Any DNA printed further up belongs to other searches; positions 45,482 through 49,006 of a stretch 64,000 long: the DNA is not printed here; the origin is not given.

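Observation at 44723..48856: Kinase-like / TPR / GAF / sigma54-activator megaprotein with non-canonical kinase and GAFTGA motifs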

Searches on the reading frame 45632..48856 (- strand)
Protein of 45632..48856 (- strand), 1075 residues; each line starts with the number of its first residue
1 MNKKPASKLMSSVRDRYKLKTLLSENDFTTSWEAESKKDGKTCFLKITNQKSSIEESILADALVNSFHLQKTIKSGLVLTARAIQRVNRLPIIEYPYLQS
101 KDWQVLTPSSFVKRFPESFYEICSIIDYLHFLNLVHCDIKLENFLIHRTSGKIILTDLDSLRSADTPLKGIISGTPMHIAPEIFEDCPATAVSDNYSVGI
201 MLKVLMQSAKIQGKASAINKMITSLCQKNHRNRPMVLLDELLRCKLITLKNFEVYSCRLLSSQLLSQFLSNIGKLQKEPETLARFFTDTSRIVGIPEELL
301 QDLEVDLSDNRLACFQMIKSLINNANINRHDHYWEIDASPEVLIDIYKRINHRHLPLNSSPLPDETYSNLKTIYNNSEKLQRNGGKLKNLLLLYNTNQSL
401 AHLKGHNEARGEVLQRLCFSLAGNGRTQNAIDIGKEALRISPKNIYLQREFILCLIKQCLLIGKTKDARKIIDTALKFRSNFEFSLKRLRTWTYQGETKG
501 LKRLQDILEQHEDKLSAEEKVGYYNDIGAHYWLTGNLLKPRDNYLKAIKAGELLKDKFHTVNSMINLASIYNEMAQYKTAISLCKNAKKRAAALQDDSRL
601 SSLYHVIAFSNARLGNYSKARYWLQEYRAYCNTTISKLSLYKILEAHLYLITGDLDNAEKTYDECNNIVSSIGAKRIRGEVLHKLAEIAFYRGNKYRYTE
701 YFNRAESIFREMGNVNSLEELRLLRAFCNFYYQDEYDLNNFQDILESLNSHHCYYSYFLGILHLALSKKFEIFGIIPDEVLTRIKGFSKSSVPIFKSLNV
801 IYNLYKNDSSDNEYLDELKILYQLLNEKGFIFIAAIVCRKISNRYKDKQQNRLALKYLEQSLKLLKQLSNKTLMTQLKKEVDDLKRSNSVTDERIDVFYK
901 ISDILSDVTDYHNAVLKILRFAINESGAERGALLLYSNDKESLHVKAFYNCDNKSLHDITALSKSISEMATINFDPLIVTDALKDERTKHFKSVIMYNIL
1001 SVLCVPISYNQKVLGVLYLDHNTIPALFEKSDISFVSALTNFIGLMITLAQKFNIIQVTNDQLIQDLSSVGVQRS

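Call 34: search_protein_representatives(protein=window:45632-48856:-)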
Query: 1075 residues. Proteins with E-value up to 0.001 (for the whole library): 11150; up to 1e-10: 1078; up to 1e-30: 161. The best 150 are listed.
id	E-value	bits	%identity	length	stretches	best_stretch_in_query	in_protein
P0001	0.0e+00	2395.4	100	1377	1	1-1075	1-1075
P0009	8.4e-215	732.2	37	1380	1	12-1073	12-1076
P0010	1.5e-207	708.2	37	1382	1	13-1073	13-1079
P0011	7.6e-150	517.2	31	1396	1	13-1073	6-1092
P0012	4.7e-146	504.7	31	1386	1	16-1074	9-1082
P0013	3.9e-142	491.7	31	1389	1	12-1062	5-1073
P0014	1.7e-141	489.6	30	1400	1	16-1071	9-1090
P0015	1.2e-138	480.2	30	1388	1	17-1073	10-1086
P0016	4.2e-138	478.3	30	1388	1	16-1071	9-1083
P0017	1.8e-137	476.3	31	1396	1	16-1071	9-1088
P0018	4.4e-137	475.0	30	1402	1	19-1072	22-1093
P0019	1.1e-136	473.7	32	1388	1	18-1068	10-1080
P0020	1.2e-134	466.9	31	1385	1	12-1072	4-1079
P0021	3.5e-134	465.4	30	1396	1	15-1074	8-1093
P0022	9.0e-132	457.4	29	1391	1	15-1074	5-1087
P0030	6.5e-121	421.5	30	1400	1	16-1072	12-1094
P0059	8.0e-107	374.8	28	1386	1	16-1072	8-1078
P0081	1.0e-98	347.9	27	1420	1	17-1071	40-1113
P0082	2.6e-98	346.7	27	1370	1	17-1068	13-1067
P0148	3.6e-41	157.5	24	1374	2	24-343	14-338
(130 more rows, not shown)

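Call 61: list_cluster_members(proteins=[P0009, P0011, P0013, P0018, P0020, P0030, P0003, P0004])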
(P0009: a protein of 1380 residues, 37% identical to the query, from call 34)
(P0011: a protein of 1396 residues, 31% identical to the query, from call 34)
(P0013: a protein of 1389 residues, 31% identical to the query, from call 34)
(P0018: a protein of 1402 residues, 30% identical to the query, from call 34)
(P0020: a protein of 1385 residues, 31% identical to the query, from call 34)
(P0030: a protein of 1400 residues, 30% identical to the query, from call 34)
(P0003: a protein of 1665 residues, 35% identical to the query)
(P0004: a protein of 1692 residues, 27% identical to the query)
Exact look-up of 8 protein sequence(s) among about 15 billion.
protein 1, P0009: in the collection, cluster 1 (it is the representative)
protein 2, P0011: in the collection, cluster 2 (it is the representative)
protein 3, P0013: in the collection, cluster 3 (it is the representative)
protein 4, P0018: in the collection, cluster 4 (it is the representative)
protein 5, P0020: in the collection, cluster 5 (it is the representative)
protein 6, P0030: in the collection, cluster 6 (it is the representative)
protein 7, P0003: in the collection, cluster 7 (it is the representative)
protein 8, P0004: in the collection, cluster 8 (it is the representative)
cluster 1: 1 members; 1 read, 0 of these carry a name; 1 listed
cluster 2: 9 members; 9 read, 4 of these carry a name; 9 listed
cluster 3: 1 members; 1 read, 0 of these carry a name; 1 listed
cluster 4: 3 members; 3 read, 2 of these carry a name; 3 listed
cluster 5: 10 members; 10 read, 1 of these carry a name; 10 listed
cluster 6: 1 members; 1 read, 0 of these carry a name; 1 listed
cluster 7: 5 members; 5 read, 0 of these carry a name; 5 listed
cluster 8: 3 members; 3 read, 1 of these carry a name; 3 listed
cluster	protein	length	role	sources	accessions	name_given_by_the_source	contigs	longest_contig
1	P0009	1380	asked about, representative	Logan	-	-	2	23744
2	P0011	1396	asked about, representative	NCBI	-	-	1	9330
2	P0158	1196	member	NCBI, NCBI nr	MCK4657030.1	MAG: sigma 54-interacting transcriptional regulator, partial [candidate division ... | sigma 54-interacting transcriptional regulator [candidate division Zixibacteria bacterium]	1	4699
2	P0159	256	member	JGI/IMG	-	DNA-binding NtrC family response regulator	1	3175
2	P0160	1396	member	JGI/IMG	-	transcriptional regulator with GAF, ATPase, and Fis domain/serine/threonine protein kinase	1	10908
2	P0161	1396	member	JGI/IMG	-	transcriptional regulator with GAF, ATPase, and Fis domain/serine/threonine protein kinase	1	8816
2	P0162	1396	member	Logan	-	-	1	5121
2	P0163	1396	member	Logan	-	-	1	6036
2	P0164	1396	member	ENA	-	-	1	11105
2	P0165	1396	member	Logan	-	-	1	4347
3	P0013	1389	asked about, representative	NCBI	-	-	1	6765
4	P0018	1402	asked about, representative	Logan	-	-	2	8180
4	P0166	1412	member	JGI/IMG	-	transcriptional regulator with GAF, ATPase, and Fis domain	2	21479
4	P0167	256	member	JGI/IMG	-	transcriptional regulator with PAS, ATPase and Fis domain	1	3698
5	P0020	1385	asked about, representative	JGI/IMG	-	-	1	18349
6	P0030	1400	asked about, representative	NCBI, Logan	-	-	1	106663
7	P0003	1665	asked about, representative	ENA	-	-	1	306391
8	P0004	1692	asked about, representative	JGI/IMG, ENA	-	-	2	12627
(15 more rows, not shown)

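Call 79: find_encoding_contigs(protein=P0011, flank=2500, max_places=1)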
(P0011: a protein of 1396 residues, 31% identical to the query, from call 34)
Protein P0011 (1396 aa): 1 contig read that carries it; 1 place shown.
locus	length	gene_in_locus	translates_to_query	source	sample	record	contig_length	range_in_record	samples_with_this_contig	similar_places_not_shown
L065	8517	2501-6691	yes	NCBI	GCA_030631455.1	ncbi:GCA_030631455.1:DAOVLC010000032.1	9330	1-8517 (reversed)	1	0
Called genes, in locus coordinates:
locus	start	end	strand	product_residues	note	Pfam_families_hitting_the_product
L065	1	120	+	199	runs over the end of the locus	-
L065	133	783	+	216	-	PF01300:Sua5_yciO_yrdC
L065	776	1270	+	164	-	PF01451:LMWPc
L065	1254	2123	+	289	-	PF11306:DUF3108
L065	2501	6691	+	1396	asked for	PF00069:Pkinase, PF13424:TPR_12, PF01590:GAF, PF13185:GAF_2, PF00158:Sigma54_activat, PF14532:Sigma54_activ_2, PF25601:AAA_lid_14, PF02954:HTH_8, +1 more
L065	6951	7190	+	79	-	-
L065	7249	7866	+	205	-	PF08279:HTH_11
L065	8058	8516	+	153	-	?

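Call 80: find_encoding_contigs(protein=P0059, flank=2500, max_places=1)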
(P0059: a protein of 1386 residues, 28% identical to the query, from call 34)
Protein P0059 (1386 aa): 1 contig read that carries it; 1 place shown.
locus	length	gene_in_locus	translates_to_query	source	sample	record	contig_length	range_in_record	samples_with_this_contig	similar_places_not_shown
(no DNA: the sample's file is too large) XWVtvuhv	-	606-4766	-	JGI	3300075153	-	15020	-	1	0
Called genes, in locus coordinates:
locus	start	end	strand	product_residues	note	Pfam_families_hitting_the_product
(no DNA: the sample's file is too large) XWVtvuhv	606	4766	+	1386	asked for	PF00069:Pkinase, PF01590:GAF, PF13185:GAF_2, PF00158:Sigma54_activat, PF07728:AAA_5, PF14532:Sigma54_activ_2, PF25601:AAA_lid_14, PF02954:HTH_8, +3 more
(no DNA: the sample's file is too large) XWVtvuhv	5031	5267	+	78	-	-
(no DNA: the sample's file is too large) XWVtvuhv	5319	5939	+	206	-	-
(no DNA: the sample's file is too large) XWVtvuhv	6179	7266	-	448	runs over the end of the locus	PF02518:HATPase_c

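Call 81: find_encoding_contigs(protein=P0081, flank=2500, max_places=1)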
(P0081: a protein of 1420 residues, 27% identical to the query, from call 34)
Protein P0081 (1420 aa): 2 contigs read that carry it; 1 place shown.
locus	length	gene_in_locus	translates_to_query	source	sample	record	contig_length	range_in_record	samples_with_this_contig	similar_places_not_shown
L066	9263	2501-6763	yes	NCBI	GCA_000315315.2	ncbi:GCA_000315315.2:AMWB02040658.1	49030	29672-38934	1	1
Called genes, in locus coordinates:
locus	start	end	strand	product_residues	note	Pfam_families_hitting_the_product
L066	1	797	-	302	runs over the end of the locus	PF24248:DUF7451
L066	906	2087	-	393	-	PF00404:Dockerin_1 (weak)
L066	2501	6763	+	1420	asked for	PF00069:Pkinase, PF07714:PK_Tyr_Ser-Thr (faint), PF01590:GAF, PF13185:GAF_2, PF00158:Sigma54_activat, PF14532:Sigma54_activ_2, PF25601:AAA_lid_14, PF02954:HTH_8, +4 more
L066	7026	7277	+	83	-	-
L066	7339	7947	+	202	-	-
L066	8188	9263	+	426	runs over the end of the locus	PF00232:Glyco_hydro_1, PF02449:Glyco_hydro_42 (weak)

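Call 82: find_encoding_contigs(protein=P0148, flank=2500, max_places=1)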
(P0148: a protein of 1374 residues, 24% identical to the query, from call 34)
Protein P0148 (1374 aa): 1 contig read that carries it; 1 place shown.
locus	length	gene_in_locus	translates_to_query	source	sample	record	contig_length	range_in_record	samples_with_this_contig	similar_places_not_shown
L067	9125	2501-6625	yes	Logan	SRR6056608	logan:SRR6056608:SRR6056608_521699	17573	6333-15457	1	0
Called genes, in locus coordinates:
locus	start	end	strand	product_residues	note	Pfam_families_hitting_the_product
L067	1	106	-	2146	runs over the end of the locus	?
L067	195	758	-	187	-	PF12796:Ank_2, PF13857:Ank_5, PF12796:Ank_2, PF00023:Ank, PF13606:Ank_3 (weak), PF13637:Ank_4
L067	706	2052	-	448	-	PF04185:Phosphoesterase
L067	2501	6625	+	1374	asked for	PF00069:Pkinase, PF00158:Sigma54_activat, PF14532:Sigma54_activ_2, PF25601:AAA_lid_14, PF02954:HTH_8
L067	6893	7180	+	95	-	-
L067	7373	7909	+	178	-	-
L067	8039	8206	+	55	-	-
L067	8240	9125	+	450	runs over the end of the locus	-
